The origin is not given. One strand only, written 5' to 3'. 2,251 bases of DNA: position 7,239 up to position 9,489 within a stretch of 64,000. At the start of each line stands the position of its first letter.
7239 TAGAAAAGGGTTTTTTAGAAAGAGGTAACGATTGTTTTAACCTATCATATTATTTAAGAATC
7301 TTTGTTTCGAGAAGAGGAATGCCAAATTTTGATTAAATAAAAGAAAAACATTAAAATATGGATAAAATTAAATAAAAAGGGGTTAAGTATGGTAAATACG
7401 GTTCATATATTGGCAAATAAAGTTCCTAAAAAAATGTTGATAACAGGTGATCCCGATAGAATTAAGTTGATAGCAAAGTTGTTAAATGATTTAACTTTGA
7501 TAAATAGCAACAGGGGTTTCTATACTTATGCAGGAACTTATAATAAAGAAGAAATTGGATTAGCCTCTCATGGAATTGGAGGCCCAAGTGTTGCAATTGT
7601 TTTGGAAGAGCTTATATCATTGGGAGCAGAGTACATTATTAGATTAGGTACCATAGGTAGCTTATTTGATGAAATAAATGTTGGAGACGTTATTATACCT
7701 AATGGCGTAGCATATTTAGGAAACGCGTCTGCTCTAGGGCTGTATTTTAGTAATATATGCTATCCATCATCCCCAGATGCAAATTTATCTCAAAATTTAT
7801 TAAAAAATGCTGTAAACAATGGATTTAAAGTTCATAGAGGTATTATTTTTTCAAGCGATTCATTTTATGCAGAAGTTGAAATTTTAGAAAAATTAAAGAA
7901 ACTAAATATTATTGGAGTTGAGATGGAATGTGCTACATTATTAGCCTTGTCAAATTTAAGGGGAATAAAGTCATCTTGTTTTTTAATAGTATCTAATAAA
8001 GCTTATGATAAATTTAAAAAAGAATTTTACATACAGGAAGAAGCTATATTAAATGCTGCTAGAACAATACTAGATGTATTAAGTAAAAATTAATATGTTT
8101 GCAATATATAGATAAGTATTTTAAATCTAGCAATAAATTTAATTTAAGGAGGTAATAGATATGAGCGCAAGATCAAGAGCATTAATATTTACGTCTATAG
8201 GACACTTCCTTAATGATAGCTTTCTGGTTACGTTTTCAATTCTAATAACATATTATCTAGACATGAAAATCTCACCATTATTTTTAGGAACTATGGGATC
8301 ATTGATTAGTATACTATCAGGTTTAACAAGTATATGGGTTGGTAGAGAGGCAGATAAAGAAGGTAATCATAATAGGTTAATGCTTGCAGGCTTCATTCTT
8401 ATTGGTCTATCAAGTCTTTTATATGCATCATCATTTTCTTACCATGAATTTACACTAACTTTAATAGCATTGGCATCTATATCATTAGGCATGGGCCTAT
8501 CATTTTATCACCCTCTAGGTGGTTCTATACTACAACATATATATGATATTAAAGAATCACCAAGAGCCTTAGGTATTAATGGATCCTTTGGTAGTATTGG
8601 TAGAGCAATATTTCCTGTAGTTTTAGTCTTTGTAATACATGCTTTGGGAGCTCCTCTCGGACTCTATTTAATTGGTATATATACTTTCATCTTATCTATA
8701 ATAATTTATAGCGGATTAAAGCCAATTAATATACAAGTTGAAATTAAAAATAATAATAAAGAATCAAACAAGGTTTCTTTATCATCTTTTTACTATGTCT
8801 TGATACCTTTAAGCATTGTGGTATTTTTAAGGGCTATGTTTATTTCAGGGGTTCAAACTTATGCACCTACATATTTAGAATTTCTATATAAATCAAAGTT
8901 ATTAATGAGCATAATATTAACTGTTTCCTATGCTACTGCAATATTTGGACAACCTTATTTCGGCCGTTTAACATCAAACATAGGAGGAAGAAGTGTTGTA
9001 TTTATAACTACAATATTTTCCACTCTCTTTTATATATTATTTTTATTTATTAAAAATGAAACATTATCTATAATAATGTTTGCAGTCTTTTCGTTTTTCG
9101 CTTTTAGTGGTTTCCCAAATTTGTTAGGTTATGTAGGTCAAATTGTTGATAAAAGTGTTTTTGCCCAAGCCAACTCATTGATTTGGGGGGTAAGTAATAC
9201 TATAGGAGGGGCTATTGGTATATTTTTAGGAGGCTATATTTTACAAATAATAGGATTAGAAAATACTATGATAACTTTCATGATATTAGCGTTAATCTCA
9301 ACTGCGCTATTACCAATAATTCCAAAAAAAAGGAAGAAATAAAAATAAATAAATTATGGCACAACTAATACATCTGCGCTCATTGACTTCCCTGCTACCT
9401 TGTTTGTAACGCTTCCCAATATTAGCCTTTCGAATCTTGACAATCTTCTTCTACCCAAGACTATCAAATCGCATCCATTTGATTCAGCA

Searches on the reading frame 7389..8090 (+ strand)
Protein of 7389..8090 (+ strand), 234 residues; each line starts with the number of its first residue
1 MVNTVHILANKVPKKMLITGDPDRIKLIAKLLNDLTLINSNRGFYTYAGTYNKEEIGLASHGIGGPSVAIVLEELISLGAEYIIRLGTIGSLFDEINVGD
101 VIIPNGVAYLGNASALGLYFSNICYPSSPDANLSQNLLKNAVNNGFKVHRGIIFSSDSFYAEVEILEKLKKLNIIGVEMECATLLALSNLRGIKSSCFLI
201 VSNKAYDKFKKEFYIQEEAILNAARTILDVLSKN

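Call 66: search_protein_families(library=pfam, proteins=[window:7389-8090:+], max_evalue=0.00001)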
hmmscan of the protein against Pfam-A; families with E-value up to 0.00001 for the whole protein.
window:7389-8090:+ (234 aa): 1 family
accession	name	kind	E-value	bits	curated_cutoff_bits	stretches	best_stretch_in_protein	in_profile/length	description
PF01048.26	PNP_UDP_1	-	4.2e-40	138.1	25.1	1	16-214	3-217/233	Phosphorylase superfamily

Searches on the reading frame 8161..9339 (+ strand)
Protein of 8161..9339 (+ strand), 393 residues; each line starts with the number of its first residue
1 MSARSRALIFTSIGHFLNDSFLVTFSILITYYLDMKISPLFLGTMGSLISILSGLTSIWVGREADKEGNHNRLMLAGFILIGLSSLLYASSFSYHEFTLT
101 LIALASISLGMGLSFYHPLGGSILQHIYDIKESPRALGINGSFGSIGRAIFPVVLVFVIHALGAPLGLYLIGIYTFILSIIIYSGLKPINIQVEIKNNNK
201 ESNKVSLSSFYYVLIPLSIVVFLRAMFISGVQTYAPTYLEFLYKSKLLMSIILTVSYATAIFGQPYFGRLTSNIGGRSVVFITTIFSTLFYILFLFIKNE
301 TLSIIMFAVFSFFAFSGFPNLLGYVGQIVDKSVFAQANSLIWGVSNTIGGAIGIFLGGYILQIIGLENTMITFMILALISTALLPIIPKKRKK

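Call 66: search_protein_families(library=pfam, proteins=[window:8161-9339:+], max_evalue=0.00001)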
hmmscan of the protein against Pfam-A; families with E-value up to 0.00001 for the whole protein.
window:8161-9339:+ (393 aa): 2 families
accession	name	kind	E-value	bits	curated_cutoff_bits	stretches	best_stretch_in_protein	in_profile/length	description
PF07690.21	MFS_1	-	8.1e-35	120.8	33.4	2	12-241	5-230/347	Major Facilitator Superfamily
PF12832.13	MFS_1_like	-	2.5e-06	27.2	25.2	1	61-367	55-368/373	MFS_1 like family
